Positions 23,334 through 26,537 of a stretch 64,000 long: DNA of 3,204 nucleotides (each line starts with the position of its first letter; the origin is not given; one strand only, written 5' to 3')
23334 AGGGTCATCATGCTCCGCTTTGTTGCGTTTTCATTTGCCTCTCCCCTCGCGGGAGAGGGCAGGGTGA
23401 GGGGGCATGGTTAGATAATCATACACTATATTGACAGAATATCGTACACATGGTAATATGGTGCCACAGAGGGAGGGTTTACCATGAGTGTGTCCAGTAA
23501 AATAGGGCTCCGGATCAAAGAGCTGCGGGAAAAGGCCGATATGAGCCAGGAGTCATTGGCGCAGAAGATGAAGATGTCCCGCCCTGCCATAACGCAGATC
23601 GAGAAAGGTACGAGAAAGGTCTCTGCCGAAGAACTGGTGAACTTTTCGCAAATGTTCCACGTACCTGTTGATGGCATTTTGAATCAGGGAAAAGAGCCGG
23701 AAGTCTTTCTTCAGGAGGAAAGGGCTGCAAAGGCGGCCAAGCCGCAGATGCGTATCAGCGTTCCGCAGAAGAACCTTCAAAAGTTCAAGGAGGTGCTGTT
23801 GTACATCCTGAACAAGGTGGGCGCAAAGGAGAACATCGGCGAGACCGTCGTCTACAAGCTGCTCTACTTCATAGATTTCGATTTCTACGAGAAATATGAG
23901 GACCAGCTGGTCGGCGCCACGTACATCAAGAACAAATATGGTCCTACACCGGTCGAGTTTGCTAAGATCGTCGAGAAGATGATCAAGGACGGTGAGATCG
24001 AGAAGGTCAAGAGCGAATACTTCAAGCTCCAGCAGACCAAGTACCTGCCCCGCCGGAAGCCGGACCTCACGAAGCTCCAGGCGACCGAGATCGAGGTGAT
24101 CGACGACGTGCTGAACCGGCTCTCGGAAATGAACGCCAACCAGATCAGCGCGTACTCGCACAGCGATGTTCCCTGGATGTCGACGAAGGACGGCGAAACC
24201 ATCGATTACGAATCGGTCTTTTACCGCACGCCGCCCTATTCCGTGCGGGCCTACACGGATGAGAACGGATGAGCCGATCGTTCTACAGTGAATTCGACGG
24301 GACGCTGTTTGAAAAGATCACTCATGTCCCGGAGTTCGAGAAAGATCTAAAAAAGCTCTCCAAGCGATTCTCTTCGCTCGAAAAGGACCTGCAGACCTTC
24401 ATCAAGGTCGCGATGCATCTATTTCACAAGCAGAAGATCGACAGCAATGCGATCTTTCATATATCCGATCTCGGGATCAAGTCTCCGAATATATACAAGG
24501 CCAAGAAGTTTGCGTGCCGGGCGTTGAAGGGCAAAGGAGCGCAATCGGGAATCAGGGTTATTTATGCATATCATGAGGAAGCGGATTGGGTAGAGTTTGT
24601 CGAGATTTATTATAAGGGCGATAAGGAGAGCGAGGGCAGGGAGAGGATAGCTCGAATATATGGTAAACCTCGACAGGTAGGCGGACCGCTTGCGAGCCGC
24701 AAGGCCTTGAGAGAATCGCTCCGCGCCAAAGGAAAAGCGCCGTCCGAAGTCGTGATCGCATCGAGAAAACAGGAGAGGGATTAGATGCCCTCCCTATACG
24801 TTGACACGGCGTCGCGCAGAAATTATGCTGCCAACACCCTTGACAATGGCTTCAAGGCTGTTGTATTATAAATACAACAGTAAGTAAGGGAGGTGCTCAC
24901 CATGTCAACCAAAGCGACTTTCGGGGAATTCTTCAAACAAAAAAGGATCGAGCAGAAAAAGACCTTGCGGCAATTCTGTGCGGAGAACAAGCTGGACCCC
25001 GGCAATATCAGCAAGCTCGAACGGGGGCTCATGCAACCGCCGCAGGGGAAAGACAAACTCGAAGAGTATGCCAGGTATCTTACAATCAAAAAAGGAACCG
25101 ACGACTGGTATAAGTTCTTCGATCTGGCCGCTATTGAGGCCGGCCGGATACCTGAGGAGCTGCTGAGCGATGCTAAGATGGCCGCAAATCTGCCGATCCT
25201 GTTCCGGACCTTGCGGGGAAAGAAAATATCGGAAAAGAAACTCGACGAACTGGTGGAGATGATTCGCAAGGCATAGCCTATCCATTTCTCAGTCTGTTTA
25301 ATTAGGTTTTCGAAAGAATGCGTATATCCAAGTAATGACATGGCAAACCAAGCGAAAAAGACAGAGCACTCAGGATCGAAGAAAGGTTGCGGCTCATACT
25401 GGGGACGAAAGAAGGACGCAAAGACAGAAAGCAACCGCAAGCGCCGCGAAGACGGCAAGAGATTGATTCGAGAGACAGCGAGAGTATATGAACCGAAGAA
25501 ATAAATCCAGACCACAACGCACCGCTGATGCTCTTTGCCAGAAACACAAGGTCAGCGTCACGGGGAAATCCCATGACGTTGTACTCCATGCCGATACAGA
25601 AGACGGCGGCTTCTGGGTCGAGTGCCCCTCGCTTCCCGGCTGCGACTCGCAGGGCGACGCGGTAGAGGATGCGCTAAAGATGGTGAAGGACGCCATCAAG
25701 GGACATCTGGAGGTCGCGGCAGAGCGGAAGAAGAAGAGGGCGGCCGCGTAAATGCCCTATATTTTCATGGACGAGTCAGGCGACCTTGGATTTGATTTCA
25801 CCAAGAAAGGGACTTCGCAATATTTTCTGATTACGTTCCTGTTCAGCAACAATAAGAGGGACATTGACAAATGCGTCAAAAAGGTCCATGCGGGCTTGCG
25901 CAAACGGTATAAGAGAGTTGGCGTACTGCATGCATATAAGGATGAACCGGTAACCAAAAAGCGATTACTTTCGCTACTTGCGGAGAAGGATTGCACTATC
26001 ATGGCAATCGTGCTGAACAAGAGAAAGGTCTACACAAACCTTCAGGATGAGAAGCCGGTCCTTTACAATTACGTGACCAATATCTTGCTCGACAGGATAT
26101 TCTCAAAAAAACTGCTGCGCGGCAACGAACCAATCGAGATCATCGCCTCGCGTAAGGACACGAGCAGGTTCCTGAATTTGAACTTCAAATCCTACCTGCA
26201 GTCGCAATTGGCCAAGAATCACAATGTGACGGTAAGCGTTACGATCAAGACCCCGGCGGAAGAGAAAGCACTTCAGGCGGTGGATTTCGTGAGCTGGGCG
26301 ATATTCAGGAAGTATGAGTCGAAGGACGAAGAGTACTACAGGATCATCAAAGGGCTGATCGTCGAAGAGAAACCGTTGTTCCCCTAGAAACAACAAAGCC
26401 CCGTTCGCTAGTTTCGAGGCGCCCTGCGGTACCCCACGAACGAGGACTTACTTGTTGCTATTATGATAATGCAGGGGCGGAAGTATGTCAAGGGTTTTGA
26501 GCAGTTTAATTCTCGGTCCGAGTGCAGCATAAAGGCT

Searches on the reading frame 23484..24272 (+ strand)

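Call 3: search_protein_families(library=pfam, proteins=[window:23484-24272:+], max_evalue=0.01)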
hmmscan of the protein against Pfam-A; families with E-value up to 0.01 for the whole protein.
window:23484-24272:+ (262 aa): 7 families
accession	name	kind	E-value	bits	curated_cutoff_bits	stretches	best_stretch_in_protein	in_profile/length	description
PF13274.11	SocA_Panacea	-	5.3e-19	69.6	25.7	1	124-231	2-112/113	Antitoxin SocA-like, Panacea domain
PF01381.28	HTH_3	-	5.9e-13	49.1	23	1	11-64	1-54/55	Helix-turn-helix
PF13560.12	HTH_31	-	3e-09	37.5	27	1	7-62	2-58/64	Helix-turn-helix domain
PF12844.13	HTH_19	-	2.6e-07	30.9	30.2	1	10-61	3-54/64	Helix-turn-helix domain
PF13443.12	HTH_26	-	0.00013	22.6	22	1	10-61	1-53/63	Cro/C1-type HTH DNA-binding domain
PF13744.12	HTH_37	-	0.00081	19.6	27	1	5-54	17-67/80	Helix-turn-helix domain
PF13413.12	HTH_25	-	0.0063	16.7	24.6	0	12-42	3-33/62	Helix-turn-helix domain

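Call 79: search_protein_families(library=padloc, proteins=[window:23484-24272:+], max_evalue=0.001)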
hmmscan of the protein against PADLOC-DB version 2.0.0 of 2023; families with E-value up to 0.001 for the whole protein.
window:23484-24272:+ (262 aa): 14 families
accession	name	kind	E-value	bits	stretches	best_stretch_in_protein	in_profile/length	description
PDLC02926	HTH_VI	-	9.4e-13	46.2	1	7-71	2-66/92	-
PDLC03665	Control_protein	-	1.3e-10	39.4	1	8-60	10-63/77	control protein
PDLC04775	PDC-M69A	-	1.5e-08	33.1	1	5-72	6-73/113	-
PDLC04142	capH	-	4.6e-08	32.1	1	3-73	3-73/103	capH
PDLC03951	RmrA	-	4.9e-07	27.1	1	8-76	10-82/400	-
PDLC03952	RmrA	-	1.5e-06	25.3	1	8-66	24-82/395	-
PDLC03945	RmrA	-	1.6e-06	25.5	1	7-119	3-119/394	-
PDLC03947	RmrA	-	2.4e-06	24.6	1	5-92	10-98/383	-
PDLC03954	RmrA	-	4.9e-06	23.7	1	8-74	12-78/380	-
PDLC03666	Control_protein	-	2e-05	23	1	1-55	1-55/77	control protein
PDLC03953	RmrA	-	2.2e-05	21.8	1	6-63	5-62/373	-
PDLC03664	Control_protein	-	4.4e-05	21.9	1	6-52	13-59/74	control protein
PDLC03949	RmrA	-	6.8e-05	19.9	1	10-63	6-59/363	-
PDLC03668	Control_protein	-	0.00019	19.9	1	5-49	7-51/79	control protein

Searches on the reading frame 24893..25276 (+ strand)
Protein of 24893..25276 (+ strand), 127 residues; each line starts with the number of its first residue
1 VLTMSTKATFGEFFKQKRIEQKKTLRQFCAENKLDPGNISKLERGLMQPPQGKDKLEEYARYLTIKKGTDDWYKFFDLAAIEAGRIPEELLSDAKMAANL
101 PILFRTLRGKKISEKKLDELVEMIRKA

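Call 3: search_protein_families(library=pfam, proteins=[window:24893-25276:+], max_evalue=0.01)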
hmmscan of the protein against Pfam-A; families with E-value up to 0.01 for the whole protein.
window:24893-25276:+ (127 aa): 1 family
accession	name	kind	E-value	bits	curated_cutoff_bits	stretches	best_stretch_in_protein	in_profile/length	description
PF12844.13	HTH_19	-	0.0005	20.3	30.2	1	11-63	1-51/64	Helix-turn-helix domain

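Call 79: search_protein_families(library=padloc, proteins=[window:24893-25276:+], max_evalue=0.001)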
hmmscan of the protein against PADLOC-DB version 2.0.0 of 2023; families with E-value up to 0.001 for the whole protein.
window:24893-25276:+ (127 aa): 0 families

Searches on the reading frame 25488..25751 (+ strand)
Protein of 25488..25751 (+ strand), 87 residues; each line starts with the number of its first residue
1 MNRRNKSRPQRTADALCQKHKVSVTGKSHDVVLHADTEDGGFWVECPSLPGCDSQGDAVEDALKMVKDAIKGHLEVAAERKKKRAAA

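Call 3: search_protein_families(library=pfam, proteins=[window:25488-25751:+], max_evalue=0.01)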
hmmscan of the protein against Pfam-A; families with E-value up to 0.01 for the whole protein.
window:25488-25751:+ (87 aa): 1 family
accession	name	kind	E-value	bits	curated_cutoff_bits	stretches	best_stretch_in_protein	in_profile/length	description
PF15919.11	HicB_lk_antitox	-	2.4e-09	37.8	27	1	31-83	3-54/123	HicB_like antitoxin of bacterial toxin-antitoxin system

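Call 79: search_protein_families(library=padloc, proteins=[window:25488-25751:+], max_evalue=0.001)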
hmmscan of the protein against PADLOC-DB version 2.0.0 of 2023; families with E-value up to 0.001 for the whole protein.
window:25488-25751:+ (87 aa): 0 families

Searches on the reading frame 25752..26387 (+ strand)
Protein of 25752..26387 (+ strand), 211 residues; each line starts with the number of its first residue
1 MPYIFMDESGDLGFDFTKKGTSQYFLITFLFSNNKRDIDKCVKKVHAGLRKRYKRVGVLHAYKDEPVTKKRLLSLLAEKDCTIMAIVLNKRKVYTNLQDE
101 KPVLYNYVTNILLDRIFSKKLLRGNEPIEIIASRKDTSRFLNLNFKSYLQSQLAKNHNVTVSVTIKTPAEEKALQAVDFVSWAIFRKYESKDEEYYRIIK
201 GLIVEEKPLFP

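Call 3: search_protein_families(library=pfam, proteins=[window:25752-26387:+], max_evalue=0.01)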
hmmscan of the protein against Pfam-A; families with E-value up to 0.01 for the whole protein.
window:25752-26387:+ (211 aa): 1 family
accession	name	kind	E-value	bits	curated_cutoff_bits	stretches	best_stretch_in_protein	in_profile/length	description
PF12686.12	DUF3800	-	3.2e-14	54.3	21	1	3-187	1-149/149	Protein of unknown function (DUF3800)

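Call 79: search_protein_families(library=padloc, proteins=[window:25752-26387:+], max_evalue=0.001)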
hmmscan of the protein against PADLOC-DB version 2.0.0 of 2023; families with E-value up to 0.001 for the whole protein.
window:25752-26387:+ (211 aa): 0 families
